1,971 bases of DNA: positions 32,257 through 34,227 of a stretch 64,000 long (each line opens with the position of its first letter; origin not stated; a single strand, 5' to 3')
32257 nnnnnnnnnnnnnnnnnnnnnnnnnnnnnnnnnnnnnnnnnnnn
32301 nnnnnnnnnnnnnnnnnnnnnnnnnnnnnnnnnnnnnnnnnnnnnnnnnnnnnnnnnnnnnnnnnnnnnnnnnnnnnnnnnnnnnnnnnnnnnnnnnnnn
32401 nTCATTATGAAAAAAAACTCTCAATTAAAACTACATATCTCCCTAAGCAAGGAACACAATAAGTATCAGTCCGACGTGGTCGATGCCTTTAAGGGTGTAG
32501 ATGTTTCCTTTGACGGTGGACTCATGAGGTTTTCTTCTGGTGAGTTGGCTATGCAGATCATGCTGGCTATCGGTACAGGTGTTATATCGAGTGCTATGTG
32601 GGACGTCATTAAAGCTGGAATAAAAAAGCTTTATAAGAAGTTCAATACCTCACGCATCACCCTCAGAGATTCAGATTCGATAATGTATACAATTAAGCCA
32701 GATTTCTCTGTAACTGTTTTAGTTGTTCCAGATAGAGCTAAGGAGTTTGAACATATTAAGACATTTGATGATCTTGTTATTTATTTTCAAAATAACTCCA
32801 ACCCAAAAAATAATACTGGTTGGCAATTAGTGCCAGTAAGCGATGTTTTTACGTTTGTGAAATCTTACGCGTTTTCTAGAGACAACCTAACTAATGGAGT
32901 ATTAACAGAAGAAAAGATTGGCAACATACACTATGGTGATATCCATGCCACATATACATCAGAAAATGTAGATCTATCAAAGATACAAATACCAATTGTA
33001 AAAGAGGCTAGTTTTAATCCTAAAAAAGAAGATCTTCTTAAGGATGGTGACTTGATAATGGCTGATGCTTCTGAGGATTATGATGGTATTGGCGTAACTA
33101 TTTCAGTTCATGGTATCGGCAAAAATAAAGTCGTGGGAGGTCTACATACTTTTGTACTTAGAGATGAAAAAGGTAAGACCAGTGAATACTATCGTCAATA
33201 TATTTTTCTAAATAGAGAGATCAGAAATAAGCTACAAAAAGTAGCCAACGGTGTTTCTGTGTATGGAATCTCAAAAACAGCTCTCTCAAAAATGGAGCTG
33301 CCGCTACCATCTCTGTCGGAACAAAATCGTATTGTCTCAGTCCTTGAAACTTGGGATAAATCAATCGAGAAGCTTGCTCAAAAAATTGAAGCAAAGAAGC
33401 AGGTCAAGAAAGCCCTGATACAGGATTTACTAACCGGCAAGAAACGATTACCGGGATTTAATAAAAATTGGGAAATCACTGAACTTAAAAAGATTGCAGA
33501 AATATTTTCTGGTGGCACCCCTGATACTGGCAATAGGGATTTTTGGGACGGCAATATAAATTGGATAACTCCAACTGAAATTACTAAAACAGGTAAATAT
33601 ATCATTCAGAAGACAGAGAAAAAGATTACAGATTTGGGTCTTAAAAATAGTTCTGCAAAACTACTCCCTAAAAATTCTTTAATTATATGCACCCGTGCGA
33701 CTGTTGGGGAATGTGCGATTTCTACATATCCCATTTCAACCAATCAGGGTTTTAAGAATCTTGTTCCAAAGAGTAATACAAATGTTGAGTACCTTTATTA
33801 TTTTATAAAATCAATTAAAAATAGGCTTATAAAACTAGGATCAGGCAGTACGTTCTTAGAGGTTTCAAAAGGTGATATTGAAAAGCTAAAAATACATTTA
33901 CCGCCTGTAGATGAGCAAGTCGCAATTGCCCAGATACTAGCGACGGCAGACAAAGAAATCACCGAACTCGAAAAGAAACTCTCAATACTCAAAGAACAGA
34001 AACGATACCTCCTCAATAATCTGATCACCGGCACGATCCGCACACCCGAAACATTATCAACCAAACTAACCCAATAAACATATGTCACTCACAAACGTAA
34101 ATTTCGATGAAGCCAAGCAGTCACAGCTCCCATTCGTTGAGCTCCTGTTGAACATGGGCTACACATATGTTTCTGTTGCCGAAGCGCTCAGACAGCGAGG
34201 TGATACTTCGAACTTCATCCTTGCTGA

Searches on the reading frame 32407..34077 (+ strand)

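Call 61: search_protein_families(library=pfam, proteins=[window:32407-34077:+], max_evalue=0.001)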
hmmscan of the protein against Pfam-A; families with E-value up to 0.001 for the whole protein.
window:32407-34077:+ (556 aa): 1 family
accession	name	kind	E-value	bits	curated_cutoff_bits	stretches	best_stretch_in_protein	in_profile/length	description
PF01420.25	Methylase_S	-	1.3e-44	152.8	22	2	352-525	1-162/168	Type I restriction modification DNA specificity domain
